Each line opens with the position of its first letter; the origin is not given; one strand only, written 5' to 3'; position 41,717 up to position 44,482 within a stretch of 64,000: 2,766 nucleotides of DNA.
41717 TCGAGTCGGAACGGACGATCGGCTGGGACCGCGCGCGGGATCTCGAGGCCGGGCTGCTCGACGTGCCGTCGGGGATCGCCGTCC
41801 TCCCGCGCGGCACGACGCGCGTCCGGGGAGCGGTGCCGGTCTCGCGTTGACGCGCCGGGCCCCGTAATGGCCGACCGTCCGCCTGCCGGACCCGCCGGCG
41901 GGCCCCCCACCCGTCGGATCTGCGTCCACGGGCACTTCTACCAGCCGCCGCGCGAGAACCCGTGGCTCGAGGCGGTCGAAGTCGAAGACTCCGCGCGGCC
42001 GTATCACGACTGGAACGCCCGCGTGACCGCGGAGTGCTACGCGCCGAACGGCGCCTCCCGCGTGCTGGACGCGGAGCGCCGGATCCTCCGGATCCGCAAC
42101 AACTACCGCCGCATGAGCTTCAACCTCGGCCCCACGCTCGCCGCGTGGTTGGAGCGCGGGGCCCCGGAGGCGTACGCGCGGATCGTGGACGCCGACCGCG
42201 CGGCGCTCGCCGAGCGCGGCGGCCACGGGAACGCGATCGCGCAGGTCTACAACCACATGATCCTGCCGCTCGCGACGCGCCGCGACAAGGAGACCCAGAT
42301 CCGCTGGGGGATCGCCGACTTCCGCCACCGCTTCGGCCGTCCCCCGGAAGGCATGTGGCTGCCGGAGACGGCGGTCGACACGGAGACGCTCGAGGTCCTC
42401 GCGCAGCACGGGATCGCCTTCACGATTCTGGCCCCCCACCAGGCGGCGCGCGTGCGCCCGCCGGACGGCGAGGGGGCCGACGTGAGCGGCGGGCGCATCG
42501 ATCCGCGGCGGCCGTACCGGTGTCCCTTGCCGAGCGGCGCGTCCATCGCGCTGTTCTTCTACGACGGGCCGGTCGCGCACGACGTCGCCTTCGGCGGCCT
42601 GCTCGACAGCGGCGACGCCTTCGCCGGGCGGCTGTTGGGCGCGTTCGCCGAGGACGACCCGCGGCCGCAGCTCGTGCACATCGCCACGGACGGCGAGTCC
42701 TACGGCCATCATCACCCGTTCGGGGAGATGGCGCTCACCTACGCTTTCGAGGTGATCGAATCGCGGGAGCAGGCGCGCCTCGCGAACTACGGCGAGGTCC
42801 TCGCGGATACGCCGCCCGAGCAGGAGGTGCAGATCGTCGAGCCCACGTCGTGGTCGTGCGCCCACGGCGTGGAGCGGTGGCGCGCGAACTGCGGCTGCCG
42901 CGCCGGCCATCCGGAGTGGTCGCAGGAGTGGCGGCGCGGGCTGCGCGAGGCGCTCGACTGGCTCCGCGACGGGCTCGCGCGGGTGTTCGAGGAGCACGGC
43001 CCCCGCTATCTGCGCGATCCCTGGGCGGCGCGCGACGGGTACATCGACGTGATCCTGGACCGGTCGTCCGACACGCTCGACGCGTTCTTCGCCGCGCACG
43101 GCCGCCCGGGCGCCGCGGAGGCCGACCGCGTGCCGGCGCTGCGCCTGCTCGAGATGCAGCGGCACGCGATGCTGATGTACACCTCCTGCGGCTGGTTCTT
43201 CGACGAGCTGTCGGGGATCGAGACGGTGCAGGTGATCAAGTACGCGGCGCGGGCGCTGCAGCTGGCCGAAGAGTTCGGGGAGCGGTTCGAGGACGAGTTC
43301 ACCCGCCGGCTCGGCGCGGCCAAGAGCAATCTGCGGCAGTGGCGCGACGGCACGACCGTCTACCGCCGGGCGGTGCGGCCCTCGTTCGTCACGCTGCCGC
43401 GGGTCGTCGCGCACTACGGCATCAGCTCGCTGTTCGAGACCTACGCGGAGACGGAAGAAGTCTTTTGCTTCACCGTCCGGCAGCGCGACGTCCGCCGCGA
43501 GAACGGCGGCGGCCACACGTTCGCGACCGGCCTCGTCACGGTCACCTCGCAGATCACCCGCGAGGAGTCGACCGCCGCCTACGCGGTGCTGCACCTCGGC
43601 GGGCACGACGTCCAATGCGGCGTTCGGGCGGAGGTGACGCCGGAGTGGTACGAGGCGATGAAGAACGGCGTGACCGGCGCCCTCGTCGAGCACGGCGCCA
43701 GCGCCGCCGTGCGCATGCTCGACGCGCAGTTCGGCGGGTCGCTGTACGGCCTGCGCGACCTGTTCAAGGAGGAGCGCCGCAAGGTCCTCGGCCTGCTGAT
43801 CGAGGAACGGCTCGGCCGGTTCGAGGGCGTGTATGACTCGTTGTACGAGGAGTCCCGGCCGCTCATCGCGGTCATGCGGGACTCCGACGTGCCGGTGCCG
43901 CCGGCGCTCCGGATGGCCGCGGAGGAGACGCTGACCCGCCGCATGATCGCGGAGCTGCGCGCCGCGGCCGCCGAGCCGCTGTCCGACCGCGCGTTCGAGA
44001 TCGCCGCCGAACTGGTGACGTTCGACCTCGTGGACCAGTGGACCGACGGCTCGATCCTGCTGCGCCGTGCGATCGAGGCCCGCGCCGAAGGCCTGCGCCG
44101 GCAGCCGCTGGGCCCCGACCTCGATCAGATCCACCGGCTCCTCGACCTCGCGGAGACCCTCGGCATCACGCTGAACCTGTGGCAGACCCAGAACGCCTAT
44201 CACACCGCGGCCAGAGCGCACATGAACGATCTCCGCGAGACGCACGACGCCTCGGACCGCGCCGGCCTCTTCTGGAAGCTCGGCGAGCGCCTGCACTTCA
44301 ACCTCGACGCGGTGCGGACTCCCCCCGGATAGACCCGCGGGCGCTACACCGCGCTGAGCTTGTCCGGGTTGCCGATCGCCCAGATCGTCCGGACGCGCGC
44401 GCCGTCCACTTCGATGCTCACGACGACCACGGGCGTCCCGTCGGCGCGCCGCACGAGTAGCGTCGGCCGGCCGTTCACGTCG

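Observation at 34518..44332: Glucosylglycerate-primed alpha-glucan (MGLP-like) biosynthesis locus: PGI/PMI, GT4, gpgS (GTGA-coupled), MscS, GH57, glgC, GH57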

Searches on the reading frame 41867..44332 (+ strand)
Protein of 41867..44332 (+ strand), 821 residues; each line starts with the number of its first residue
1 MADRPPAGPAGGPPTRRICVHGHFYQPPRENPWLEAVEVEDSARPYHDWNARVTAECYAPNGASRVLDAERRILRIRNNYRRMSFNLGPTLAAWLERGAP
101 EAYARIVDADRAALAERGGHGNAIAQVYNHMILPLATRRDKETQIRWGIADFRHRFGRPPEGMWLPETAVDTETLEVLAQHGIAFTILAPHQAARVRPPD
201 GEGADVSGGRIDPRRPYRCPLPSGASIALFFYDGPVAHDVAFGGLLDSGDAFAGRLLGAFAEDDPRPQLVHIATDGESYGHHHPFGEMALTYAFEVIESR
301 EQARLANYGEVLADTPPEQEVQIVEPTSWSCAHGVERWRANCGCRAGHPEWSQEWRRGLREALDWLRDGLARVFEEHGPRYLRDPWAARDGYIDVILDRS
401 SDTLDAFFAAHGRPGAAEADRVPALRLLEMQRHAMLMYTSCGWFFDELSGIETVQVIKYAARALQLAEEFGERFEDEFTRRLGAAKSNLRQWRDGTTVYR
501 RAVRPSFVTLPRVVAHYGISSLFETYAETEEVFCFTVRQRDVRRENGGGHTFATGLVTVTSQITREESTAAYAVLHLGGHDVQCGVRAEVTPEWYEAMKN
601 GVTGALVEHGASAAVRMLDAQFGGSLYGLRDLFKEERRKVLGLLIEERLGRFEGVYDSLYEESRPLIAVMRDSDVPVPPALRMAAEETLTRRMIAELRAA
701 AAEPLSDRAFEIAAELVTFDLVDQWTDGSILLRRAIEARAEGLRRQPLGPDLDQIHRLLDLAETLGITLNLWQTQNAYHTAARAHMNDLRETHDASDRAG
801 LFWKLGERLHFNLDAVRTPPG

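Call 6: search_protein_families(library=pfam, proteins=[window:41867-44332:+])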
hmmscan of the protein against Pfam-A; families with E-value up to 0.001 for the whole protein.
window:41867-44332:+ (821 aa): 2 families
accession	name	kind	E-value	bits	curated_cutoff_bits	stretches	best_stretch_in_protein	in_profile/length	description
PF12055.13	DUF3536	-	2.2e-108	362.4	25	1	351-633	1-284/284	Domain of unknown function (DUF3536)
PF03065.20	Glyco_hydro_57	-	2.5e-18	66.8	21.2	1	124-322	106-289/291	Glycosyl hydrolase family 57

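Call 7: search_protein_families(library=ncbifam, proteins=[window:41867-44332:+])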
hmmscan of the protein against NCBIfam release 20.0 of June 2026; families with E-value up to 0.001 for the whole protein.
window:41867-44332:+ (821 aa): 1 family
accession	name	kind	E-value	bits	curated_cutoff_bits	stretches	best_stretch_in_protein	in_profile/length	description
NF041133.1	branch_enz_Thcocales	equivalog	0.00025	19.6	1000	1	121-172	136-188/553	1,4-alpha-glucan branching protein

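Call 31: search_solved_structures(query=window:41867-44332:+, max_evalue=0.001)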
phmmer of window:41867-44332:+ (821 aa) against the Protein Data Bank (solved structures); distinct sequences matched with E-value up to 0.001: 0.

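Call 33: find_homologous_proteins(query=window:41867-44332:+)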
Query window:41867-44332:+ (821 aa): 8000 proteins with E <= 0.001 among 8000 candidates; the best 120 are listed.
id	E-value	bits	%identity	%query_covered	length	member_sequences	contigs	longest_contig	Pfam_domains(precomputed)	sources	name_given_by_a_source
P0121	0.0e+0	1698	89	100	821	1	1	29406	PF12055.14,PF03065.21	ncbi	-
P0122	0.0e+0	1679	87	100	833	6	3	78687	PF12055.14,PF03065.21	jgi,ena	-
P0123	0.0e+0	1638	86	100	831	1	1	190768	PF12055.14,PF03065.21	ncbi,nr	ncbi:MAG TPA: DUF3536 domain-containing protein [bacterium]|nr:DUF3536 domain-containing protein [ba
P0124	0.0e+0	1620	85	100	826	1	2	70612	PF12055.14,PF03065.21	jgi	jgi:alpha-amylase/alpha-mannosidase (GH57 family)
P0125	0.0e+0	1611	87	97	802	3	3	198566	PF12055.14,PF03065.21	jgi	-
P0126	0.0e+0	1605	83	100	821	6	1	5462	PF12055.14,PF03065.21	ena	-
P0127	0.0e+0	1564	81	100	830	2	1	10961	PF12055.14,PF03065.21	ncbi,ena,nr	ncbi:MAG TPA: DUF3536 domain-containing protein [bacterium]|nr:DUF3536 domain-containing protein [ba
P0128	0.0e+0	1558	82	100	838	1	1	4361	PF12055.14,PF03065.21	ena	-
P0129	0.0e+0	1511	80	99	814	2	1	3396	PF12055.14,PF03065.21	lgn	-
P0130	0.0e+0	1510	81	98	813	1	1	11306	PF12055.14,PF03065.21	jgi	jgi:alpha-amylase/alpha-mannosidase (GH57 family)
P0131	0.0e+0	1503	80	99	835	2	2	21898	PF12055.14,PF03065.21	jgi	jgi:alpha-amylase/alpha-mannosidase (GH57 family)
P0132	0.0e+0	1493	79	99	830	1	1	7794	PF12055.14,PF03065.21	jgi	jgi:alpha-amylase/alpha-mannosidase (GH57 family)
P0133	0.0e+0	1485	79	98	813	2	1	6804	PF12055.14,PF03065.21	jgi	jgi:alpha-amylase/alpha-mannosidase (GH57 family)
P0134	0.0e+0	1337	80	88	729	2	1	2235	PF12055.14,PF03065.21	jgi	jgi:hypothetical protein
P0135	0.0e+0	1327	73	98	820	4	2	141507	PF12055.14,PF03065.21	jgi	-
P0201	1.8e-261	888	50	98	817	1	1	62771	PF12055.14,PF03065.21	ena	-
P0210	1.5e-260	885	50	98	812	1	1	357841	PF12055.14,PF03065.21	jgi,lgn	jgi:alpha-amylase/alpha-mannosidase (GH57 family)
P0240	1.4e-258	878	51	96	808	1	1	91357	PF12055.14,PF03065.21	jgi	jgi:alpha-amylase/alpha-mannosidase (GH57 family)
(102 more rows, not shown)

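Call 34: find_encoding_contigs(protein=P0210, flank=10000, max_places=1)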
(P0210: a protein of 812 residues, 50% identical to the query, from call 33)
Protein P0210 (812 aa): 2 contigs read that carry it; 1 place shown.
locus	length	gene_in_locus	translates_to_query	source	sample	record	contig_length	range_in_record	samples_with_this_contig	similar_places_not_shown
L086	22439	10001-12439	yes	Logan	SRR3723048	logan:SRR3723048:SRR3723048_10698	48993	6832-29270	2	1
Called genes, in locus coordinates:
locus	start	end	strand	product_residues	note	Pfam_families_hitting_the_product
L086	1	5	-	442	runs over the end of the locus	PF00483:NTP_transferase, PF12804:NTP_transf_3, PF01066:CDP-OH_P_transf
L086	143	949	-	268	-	PF01209:Ubie_methyltran, PF13489:Methyltransf_23, PF05175:MTS, PF13847:Methyltransf_31, PF08241:Methyltransf_11, PF08242:Methyltransf_12, PF13649:Methyltransf_25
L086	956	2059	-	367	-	PF01658:Inos-1-P_synth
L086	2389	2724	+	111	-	-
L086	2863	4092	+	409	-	PF04225:LysM_OapA (faint), PF19425:Csd3_N2, PF01551:Peptidase_M23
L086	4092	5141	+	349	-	PF21088:MS_channel_1st, PF00924:MS_channel_2nd, PF21082:MS_channel_3rd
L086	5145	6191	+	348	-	PF21088:MS_channel_1st, PF00924:MS_channel_2nd, PF21082:MS_channel_3rd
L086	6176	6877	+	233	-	PF19027:DUF5752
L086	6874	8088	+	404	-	PF21269:TreT_GT1, PF00534:Glycos_transf_1, PF13692:Glyco_trans_1_4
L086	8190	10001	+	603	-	PF00128:Alpha-amylase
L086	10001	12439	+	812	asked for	PF03065:Glyco_hydro_57, PF12055:DUF3536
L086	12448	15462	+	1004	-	PF00128:Alpha-amylase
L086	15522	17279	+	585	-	PF00654:Voltage_CLC, PF00571:CBS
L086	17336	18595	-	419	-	PF05221:AdoHcyase, PF00670:AdoHcyase_NAD, PF02826:2-Hacid_dh_C, PF07991:KARI_N (weak)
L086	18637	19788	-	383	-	PF00438:S-AdoMet_synt_N, PF02772:S-AdoMet_synt_M, PF02773:S-AdoMet_synt_C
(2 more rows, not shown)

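Call 35: find_encoding_contigs(protein=P0240, flank=10000, max_places=1)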
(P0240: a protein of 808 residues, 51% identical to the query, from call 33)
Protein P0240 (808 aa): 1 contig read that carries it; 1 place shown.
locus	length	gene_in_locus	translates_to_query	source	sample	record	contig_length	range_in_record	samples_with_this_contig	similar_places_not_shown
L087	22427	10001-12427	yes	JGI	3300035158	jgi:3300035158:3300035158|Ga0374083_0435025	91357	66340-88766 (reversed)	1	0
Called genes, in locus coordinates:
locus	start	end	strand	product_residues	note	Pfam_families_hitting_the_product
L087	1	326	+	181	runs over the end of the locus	-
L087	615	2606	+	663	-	PF11896:GlgE_dom_N_S, PF00128:Alpha-amylase (weak), PF21702:GLGE_C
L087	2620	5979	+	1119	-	PF00128:Alpha-amylase, PF16657:Malt_amylase_C, PF18085:Mak_N_cap, PF01636:APH (weak)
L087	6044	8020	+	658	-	PF02922:CBM_48, PF00128:Alpha-amylase (faint), PF02806:Alpha-amylase_C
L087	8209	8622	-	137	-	-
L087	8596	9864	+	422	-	PF00128:Alpha-amylase (faint)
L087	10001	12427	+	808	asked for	PF03065:Glyco_hydro_57, PF12055:DUF3536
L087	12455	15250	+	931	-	PF00128:Alpha-amylase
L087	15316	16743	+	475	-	PF02446:Glyco_hydro_77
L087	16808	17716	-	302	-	PF00140:Sigma70_r1_2, PF04542:Sigma70_r2, PF04539:Sigma70_r3, PF04545:Sigma70_r4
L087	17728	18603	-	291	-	PF01476:LysM, PF01551:Peptidase_M23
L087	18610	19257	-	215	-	PF01135:PCMT, PF00398:RrnaAD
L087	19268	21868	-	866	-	PF01624:MutS_I, PF05188:MutS_II, PF05192:MutS_III, PF05190:MutS_IV, PF00488:MutS_V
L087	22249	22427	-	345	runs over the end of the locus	PF01118:Semialdhyde_dh, PF22698:Semialdhyde_dhC_1, PF02774:Semialdhyde_dhC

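Call 36: find_encoding_contigs(protein=P0201, flank=10000, max_places=1)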
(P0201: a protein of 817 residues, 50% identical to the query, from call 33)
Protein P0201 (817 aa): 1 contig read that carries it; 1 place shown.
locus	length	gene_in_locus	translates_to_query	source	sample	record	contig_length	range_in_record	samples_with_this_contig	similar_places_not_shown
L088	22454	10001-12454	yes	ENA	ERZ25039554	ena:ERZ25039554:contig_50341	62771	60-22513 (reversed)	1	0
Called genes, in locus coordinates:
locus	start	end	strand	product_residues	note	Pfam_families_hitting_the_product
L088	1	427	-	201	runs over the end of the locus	PF01326:PPDK_N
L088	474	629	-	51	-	-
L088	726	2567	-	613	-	PF00391:PEP-utilizers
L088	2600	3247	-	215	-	-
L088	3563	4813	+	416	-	PF07690:MFS_1, PF13000:Acatn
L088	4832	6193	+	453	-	PF13091:PLDc_2, PF00614:PLDc (weak), PF13091:PLDc_2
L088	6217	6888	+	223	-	PF19027:DUF5752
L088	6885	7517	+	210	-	PF21269:TreT_GT1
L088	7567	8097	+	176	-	PF00534:Glycos_transf_1, PF13692:Glyco_trans_1_4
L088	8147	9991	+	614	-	PF02922:CBM_48 (faint), PF00128:Alpha-amylase, PF02806:Alpha-amylase_C (faint), PF11941:DUF3459 (faint)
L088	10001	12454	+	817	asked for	PF03065:Glyco_hydro_57, PF12055:DUF3536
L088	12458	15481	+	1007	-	PF00128:Alpha-amylase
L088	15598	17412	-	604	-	PF02922:CBM_48, PF00128:Alpha-amylase, PF02806:Alpha-amylase_C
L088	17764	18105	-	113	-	PF26045:OB_2TM_halo (weak), PF01336:tRNA_anti-codon (weak)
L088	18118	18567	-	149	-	-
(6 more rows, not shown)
